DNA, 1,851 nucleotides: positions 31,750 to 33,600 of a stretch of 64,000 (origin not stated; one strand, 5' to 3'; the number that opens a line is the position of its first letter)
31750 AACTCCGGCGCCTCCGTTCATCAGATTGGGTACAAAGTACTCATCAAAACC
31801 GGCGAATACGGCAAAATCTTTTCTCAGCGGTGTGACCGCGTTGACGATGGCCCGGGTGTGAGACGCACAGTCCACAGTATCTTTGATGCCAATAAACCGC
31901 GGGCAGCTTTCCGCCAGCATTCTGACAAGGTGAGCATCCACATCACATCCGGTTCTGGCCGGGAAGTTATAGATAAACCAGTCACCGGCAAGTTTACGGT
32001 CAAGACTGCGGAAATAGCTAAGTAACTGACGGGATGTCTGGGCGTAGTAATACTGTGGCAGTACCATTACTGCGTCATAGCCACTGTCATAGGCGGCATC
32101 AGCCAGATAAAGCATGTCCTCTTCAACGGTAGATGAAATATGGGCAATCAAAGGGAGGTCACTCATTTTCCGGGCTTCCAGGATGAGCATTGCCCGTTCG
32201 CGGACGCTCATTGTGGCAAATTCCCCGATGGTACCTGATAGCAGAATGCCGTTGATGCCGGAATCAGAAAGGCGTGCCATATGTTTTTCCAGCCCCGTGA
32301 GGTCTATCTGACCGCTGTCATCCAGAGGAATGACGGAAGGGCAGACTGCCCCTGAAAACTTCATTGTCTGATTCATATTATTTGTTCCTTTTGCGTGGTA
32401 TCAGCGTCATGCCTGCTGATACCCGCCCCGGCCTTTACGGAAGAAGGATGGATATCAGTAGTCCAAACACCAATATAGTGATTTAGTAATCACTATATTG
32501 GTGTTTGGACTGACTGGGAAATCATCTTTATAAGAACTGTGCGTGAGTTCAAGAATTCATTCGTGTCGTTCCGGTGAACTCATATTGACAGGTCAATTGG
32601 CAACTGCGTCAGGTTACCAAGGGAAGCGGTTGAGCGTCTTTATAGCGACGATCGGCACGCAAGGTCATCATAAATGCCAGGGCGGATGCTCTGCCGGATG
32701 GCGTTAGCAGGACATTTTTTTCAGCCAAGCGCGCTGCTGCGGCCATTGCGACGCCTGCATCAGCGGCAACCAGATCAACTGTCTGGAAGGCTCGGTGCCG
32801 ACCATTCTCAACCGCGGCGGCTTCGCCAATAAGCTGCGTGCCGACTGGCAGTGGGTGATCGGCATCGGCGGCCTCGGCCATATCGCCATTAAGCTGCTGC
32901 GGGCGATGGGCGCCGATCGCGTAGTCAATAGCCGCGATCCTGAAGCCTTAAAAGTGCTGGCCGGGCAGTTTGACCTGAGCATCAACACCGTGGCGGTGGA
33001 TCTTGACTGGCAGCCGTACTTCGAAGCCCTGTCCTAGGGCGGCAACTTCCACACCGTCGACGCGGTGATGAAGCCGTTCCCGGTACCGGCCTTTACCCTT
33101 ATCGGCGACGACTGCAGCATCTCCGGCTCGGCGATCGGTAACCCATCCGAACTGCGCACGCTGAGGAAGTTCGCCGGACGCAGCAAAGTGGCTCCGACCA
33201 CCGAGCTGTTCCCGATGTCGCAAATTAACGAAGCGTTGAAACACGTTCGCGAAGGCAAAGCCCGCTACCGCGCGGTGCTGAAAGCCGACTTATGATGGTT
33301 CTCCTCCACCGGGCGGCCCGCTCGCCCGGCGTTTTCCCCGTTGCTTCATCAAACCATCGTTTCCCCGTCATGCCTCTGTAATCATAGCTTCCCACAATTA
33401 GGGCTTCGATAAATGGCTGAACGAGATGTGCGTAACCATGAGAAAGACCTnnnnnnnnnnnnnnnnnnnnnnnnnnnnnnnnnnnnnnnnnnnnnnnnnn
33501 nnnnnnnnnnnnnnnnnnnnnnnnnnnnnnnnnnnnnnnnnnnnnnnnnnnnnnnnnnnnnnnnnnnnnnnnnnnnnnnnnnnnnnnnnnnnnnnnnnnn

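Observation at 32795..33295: Alcohol dehydrogenase remnant inactivated by an in-frame amber codon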

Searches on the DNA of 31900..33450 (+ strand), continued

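Call 18: search_dna_similar(query=window:33006-33065:+, collection=ecoli_genomes, mode=near, rows=spread, max_rows=12)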
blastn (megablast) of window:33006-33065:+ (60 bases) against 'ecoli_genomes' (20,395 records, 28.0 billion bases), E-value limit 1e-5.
Records with a match: 190; places in all: 191; records where one place covers at least 80% of the query: 190.
Genomes with a match: 190 of 5426; with a place that covers at least 80% of the query: 190. Places per genome that has any: lowest 1, median 1, highest 2. On chromosomes: 2 places; on plasmids: 189.
Best place of each record, by identity: >=99% 189; 95-99% 1.
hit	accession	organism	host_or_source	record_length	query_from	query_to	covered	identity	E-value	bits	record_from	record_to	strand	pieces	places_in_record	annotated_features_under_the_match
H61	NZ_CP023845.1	Escherichia coli strain 4/1-1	Homo sapiens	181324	1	60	100%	100.0%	2e-22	111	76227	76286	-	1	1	zinc-binding dehydrogenase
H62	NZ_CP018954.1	Escherichia coli strain Ecol_316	Homo sapiens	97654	1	60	100%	100.0%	2e-22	111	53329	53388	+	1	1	zinc-binding dehydrogenase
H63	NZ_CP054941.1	Escherichia coli strain MS6192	Homo sapiens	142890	1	60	100%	100.0%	2e-22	111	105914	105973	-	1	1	zinc-binding dehydrogenase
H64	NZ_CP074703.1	Escherichia coli strain 702/18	Homo sapiens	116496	1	60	100%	100.0%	2e-22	111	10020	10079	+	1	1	zinc-binding dehydrogenase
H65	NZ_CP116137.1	Escherichia coli strain DETEC-P649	ICU patient oral swab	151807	1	60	100%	100.0%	2e-22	111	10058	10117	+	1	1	zinc-binding dehydrogenase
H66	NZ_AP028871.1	Escherichia coli strain JBEHAAB-19-0176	Homo sapiens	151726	1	60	100%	100.0%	2e-22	111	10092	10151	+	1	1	zinc-binding dehydrogenase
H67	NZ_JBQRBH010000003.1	Escherichia coli strain MMC-J-0078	Homo sapiens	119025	1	60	100%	100.0%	2e-22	111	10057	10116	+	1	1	zinc-binding dehydrogenase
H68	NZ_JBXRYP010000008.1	Escherichia coli strain EC12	Homo sapiens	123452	1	60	100%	100.0%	2e-22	111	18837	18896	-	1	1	zinc-binding dehydrogenase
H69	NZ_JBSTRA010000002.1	Escherichia coli strain PRO_A-1422-6M-A_ESBL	Homo sapiens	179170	1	60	100%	100.0%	2e-22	111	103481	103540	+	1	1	zinc-binding dehydrogenase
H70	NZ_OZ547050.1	Escherichia coli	Homo sapiens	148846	1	60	100%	100.0%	2e-22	111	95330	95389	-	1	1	zinc-binding dehydrogenase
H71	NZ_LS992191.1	Escherichia coli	-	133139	1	60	100%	100.0%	2e-22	111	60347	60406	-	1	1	zinc-binding dehydrogenase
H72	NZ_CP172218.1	Escherichia coli strain GF4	chicken meat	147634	1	60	100%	98.3%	8e-21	106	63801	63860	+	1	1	zinc-binding dehydrogenase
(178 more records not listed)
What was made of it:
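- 33035..33037 (+): Amber codon: Tyr254 TAC changed to TAG. The surrounding 60-mer is identical in 189 of 190 E. coli genomes that carry the locus (call 18).
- The 60-mer around TAG is identical in 189 of 190 complete E. coli genomes (call 18).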

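Call 19: search_dna_similar(query=window:32736-32813:+, collection=ecoli_genomes, mode=near, rows=spread, max_rows=12)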
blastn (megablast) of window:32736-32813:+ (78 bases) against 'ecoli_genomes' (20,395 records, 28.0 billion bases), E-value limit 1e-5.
Records with a match: 59; places in all: 59; records where one place covers at least 80% of the query: 59.
Genomes with a match: 59 of 5426; with a place that covers at least 80% of the query: 59. Places per genome that has any: lowest 1, median 1, highest 1. On chromosomes: 1 places; on plasmids: 58.
Best place of each record, by identity: >=99% 59.
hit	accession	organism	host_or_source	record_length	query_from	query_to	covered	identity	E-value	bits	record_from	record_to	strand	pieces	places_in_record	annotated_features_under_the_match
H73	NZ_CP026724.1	Escherichia coli strain 266917_2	Homo sapiens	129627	1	78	100%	100.0%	3e-32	145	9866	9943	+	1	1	zinc-binding dehydrogenase | hypothetical protein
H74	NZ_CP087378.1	Escherichia coli strain RIVM_C019217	Homo sapiens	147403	1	78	100%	100.0%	3e-32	145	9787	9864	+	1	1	zinc-binding dehydrogenase | hypothetical protein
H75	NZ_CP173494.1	Escherichia coli strain 98218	Homo sapiens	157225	1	78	100%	100.0%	3e-32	145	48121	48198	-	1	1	zinc-binding dehydrogenase | hypothetical protein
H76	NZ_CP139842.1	Escherichia coli strain Nord58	Homo sapiens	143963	1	78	100%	100.0%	3e-32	145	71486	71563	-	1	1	zinc-binding dehydrogenase | hypothetical protein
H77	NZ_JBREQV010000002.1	Escherichia coli strain 300444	Homo sapiens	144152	1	78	100%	100.0%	3e-32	145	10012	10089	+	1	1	zinc-binding dehydrogenase | hypothetical protein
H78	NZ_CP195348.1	Escherichia coli strain 24AR0376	Homo sapiens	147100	1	78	100%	100.0%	3e-32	145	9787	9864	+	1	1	zinc-binding dehydrogenase | hypothetical protein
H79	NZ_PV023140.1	Escherichia coli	Homo sapiens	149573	1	78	100%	100.0%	3e-32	145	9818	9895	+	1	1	zinc-binding dehydrogenase | hypothetical protein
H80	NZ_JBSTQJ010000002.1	Escherichia coli strain PRO_A-1551-6M-A_ESBL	Homo sapiens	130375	1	78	100%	100.0%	3e-32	145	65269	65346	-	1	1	zinc-binding dehydrogenase | hypothetical protein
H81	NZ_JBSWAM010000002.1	Escherichia coli strain 998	Homo sapiens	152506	1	78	100%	100.0%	3e-32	145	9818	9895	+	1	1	zinc-binding dehydrogenase | hypothetical protein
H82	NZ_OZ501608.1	Escherichia coli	Homo sapiens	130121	1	78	100%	100.0%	3e-32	145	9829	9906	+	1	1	zinc-binding dehydrogenase | hypothetical protein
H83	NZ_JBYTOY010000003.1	Escherichia coli strain cS51a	Homo sapiens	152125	1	78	100%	100.0%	3e-32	145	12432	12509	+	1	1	zinc-binding dehydrogenase | hypothetical protein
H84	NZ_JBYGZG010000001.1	Escherichia coli strain FCI23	Homo sapiens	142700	1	78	100%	100.0%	3e-32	145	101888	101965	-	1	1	zinc-binding dehydrogenase | hypothetical protein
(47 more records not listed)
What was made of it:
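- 32736..32813 (+): 78-bp segment (26 codons, the Cys-rich CGHCDAC...C lobe). It is present in this window but missing from most sister plasmids, lost between the imperfect repeat GC(T/G)GCGGC. The segment is found in only 59 of the 190 genomes that carry the locus (calls 18, 19).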

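Call 20: get_annotated_region(hit=H72, flank=1200)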
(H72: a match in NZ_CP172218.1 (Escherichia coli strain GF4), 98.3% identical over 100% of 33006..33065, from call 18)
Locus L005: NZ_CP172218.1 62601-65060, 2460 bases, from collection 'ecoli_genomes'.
description: Escherichia coli strain GF4 plasmid pGF4-A, complete sequence
organism: Escherichia coli strain GF4 (NCBI taxid 562)
replicon: plasmid pGF4-A; assembly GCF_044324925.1
host: -; source: chicken meat; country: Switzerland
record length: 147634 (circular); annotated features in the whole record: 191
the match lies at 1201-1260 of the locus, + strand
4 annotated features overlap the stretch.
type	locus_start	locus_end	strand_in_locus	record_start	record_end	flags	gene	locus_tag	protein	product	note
CDS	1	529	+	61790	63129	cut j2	-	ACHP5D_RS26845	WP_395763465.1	IS3 family transposase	programmed frameshift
CDS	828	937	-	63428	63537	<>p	-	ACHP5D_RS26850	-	hypothetical protein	frameshifted; incomplete; partial in the middle of a contig; missing N-terminus and C-terminus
CDS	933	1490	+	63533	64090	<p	-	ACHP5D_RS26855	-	zinc-binding dehydrogenase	internal stop; incomplete; partial in the middle of a contig; missing N-terminus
CDS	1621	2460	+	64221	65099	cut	-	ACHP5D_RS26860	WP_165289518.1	carbohydrate ABC transporter permease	-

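Call 22: search_dna_similar(query=window:31900-32728:+, collection=plasmids, mode=distant, rows=spread, max_rows=30)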
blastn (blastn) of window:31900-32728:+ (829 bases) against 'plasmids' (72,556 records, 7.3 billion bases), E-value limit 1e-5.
Records with a match: 214; places in all: 422; records where one place covers at least 80% of the query: 197.
Best place of each record, by identity: >=99% 212; 90-95% 2.
By first word of the organism name: Escherichia 205; Salmonella 3; Shigella 2; uncultured 1; Citrobacter 1; Enterobacter 1; Klebsiella 1.
By predicted mobility (MOB-suite, as given by PLSDB): conjugative 183; non-mobilizable 18; mobilizable 13.
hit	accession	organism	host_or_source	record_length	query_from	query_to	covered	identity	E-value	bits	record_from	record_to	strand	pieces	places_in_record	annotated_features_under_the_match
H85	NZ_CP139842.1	Escherichia coli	Homo sapiens,cell culture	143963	1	829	100%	100.0%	0e+0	1496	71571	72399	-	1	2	none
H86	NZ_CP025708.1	Escherichia coli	Homo sapiens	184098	1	829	100%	99.8%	0e+0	1487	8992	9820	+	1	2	dihydrodipicolinate synthase family protein | hypothetical protein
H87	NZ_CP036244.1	Escherichia coli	Homo sapiens,monoisolate,urine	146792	1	829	100%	99.8%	0e+0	1487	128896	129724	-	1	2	dihydrodipicolinate synthase family protein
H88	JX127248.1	uncultured bacterium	-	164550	1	829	100%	99.8%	0e+0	1487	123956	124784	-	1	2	dihydrodipicolinate synthase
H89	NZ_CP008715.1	Escherichia coli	Homo sapiens,Pleural Effusion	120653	1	829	100%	99.8%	0e+0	1487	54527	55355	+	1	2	dihydrodipicolinate synthase family protein | hypothetical protein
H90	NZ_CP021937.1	Escherichia coli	-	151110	1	829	100%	99.8%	0e+0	1487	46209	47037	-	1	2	dihydrodipicolinate synthase family protein | hypothetical protein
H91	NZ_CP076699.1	Escherichia coli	Homo sapiens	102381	1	829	100%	99.8%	0e+0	1487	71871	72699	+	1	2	dihydrodipicolinate synthase family protein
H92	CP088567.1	Escherichia coli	Homo sapiens,blood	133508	1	829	100%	99.8%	0e+0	1487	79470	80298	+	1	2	dihydrodipicolinate synthase family protein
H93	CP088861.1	Escherichia coli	Homo sapiens,blood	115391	1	829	100%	99.8%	0e+0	1487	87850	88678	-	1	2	dihydrodipicolinate synthase family protein | hypothetical protein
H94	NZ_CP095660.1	Escherichia coli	Homo sapiens,Pure culture one microbial ...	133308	1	829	100%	99.8%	0e+0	1487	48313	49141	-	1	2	dihydrodipicolinate synthase family protein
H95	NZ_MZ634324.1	Escherichia coli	-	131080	1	829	100%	99.8%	0e+0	1487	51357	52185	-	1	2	dihydrodipicolinate synthase family protein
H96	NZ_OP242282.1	Escherichia coli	Homo sapiens,stool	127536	1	829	100%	99.8%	0e+0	1487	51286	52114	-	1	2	dihydrodipicolinate synthase family protein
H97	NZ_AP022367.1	Escherichia coli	Homo sapiens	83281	1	829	100%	99.8%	0e+0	1487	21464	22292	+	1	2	dihydrodipicolinate synthase family protein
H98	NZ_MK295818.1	Escherichia coli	Homo sapiens,urine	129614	1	829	100%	99.8%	0e+0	1487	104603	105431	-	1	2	dihydrodipicolinate synthase family protein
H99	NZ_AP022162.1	Escherichia coli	-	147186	1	829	100%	99.8%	0e+0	1487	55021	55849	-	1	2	dihydrodipicolinate synthase family protein | hypothetical protein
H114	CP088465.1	Escherichia coli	Homo sapiens,blood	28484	734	828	11%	94.7%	7e-33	150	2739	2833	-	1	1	hypothetical protein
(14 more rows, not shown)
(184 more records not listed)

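Call 23: get_annotated_region(hit=H114, flank=2500)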
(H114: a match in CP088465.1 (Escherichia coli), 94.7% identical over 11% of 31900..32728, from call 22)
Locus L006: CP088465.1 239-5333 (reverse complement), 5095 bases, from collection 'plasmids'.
description: Escherichia coli strain E17EC0402 plasmid pE17EC0402-2, complete sequence
organism: Escherichia coli (NCBI taxid 562)
taxonomy: Bacteria; Pseudomonadota; Gammaproteobacteria; Enterobacterales; Enterobacteriaceae; Escherichia; Escherichia coli
host: -; source: Homo sapiens,blood; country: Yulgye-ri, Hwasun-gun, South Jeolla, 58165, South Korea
typing (MOB-suite, as given by PLSDB): mobilizable; replicon rep_cluster_2131; relaxase MOBP
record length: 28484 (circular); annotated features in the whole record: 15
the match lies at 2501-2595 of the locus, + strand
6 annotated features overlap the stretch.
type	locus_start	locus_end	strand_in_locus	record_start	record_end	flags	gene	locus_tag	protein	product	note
CDS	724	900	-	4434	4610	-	-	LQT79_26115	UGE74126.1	hypothetical protein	-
CDS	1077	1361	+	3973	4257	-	-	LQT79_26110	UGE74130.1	hypothetical protein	-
CDS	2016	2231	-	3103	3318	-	-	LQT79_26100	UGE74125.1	hypothetical protein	-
CDS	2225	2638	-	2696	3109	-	-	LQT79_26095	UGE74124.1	hypothetical protein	-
CDS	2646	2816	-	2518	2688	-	-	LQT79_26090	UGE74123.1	hypothetical protein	-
CDS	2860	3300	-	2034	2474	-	-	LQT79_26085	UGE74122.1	hypothetical protein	-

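Call 26: search_dna_similar(query=L006:2100-2900:+, collection=ecoli_genomes, mode=near, rows=spread, max_rows=15)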
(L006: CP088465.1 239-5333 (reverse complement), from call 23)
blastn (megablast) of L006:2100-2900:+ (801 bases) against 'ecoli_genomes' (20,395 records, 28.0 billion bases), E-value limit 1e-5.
Records with a match: 318; places in all: 319; records where one place covers at least 80% of the query: 311.
Genomes with a match: 318 of 5426; with a place that covers at least 80% of the query: 311. Places per genome that has any: lowest 1, median 1, highest 2. On chromosomes: 319 places; on plasmids: 0.
Best place of each record, by identity: >=99% 81; 95-99% 230; 90-95% 7.
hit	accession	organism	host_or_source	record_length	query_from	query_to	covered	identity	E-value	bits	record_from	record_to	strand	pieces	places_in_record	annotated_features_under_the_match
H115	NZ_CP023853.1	Escherichia coli strain 2/0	Homo sapiens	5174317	1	801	100%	99.4%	0e+0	1456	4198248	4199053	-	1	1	pglZ: BREX-1 system phosphatase PglZ type A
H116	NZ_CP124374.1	Escherichia coli strain AVS0578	environmental: river/lake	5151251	1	801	100%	99.4%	0e+0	1456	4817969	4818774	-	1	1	pglZ: BREX-1 system phosphatase PglZ type A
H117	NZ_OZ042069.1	Escherichia coli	-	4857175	1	801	100%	99.4%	0e+0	1456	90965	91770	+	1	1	pglZ: BREX-1 system phosphatase PglZ type A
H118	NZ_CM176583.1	Escherichia coli strain cS91a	Homo sapiens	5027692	1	801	100%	99.4%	0e+0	1456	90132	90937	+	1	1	pglZ: BREX-1 system phosphatase PglZ type A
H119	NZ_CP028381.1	Escherichia coli strain RM10466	Bos taurus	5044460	1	800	100%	97.5%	0e+0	1371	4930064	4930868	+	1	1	pglZ: BREX-1 system phosphatase PglZ type A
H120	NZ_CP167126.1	Escherichia coli strain SK6988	Mouse fecal sample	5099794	1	800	100%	97.5%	0e+0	1371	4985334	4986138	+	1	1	pglZ: BREX-1 system phosphatase PglZ type A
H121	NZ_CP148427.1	Escherichia coli strain Z1323CEC0013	Chicken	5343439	1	800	100%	97.4%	0e+0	1365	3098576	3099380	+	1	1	pglZ: BREX-1 system phosphatase PglZ type A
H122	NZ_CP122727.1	Escherichia coli strain ETEC1746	Sus scrofa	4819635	1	800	100%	97.3%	0e+0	1360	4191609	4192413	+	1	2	pglZ: BREX-1 system phosphatase PglZ type A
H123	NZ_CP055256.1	Escherichia coli strain AH25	chicken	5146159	1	800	100%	97.1%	0e+0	1354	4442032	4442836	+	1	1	pglZ: BREX-1 system phosphatase PglZ type A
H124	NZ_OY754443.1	Escherichia coli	-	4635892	1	800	100%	97.1%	0e+0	1354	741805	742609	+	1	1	pglZ: BREX-1 system phosphatase PglZ type A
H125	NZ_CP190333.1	Escherichia coli strain EC17CM13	chicken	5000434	1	800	100%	97.0%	0e+0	1349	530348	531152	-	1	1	pglZ: BREX-1 system phosphatase PglZ type A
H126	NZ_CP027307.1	Escherichia coli strain 2015C-3108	Homo sapiens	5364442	1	800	100%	96.9%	0e+0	1343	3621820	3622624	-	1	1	pglZ: BREX-1 system phosphatase PglZ type A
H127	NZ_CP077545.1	Escherichia coli O111:H8 strain 08-4347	Homo sapiens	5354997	1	800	100%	96.9%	0e+0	1343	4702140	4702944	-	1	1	pglZ: BREX-1 system phosphatase PglZ type A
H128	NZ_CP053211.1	Escherichia coli strain QDFD216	dog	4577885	1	800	100%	96.8%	0e+0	1338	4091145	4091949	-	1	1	pglZ: BREX-1 system phosphatase PglZ type A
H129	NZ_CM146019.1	Escherichia coli strain YDMW_2_complete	Sewage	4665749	1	44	5%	93.2%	3e-7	66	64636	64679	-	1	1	pglZ: BREX-1 system phosphatase PglZ type A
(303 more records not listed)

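Call 28: get_annotated_region(hit=H115, flank=300)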
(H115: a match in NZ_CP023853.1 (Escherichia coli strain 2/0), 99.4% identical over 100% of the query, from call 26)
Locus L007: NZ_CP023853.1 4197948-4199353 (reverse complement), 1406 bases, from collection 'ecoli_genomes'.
description: Escherichia coli strain 2/0 chromosome, complete genome
organism: Escherichia coli strain 2/0 (NCBI taxid 562)
replicon: chromosome; assembly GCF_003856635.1
host: Homo sapiens; source: UTI; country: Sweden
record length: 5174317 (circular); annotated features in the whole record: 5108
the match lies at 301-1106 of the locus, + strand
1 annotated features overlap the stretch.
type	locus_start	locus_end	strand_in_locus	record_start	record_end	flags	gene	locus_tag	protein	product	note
CDS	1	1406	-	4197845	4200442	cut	pglZ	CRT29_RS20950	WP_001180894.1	BREX-1 system phosphatase PglZ type A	-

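Call 44: search_rna_families(source=window, start=32300, end=33450, threshold=evalue, max_evalue=1)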
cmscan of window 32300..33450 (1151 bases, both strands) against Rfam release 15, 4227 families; matches with E-value up to 1: 11.
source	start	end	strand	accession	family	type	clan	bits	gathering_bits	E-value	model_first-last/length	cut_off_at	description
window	32460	32513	+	RF03589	mir-5583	Gene; miRNA;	-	35.6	80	0.00051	1-59/59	no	mir-5583 microRNA precursor family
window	32454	32518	+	RF00251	mir-219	Gene; miRNA;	-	33.5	54.5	2.2e-05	1-79/79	no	mir-219 microRNA precursor family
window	32454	32518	-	RF00251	mir-219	Gene; miRNA;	-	32.9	54.5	3.2e-05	1-79/79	no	mir-219 microRNA precursor family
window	32441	32532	+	RF04056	mir-982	Gene; miRNA;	-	31.7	70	0.0014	1-89/89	no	mir-982 microRNA precursor family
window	32463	32506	-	RF03589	mir-5583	Gene; miRNA;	-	31.6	80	0.0043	1-59/59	no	mir-5583 microRNA precursor family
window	32462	32511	+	RF03523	mir-4703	Gene; miRNA;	-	31.2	88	0.00034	1-61/61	no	mir-4703 microRNA precursor family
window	32793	32867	+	RF01038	mir-1307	Gene; miRNA;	-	21.2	69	0.47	1-90/90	no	mir-1307 microRNA precursor family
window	32445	32528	+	RF03404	mir-1298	Gene; miRNA;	-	21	70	0.28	1-104/104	no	mir-1298 microRNA precursor family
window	32463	32508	+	RF03436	mir-759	Gene; miRNA;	-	20.9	100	0.84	1-89/89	no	mir-759 microRNA precursor family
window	32441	32532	-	RF03483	MIR319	Gene; miRNA;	-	19.9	54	0.33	1-92/92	no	MIR319 microRNA precursor family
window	32453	32521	+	RF00682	mir-144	Gene; miRNA;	-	19.1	60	0.22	1-78/78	no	mir-144 microRNA precursor family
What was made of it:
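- Tried and rejected: Only sub-threshold eukaryotic miRNA-hairpin matches on the palindrome, which is noise (call 44).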
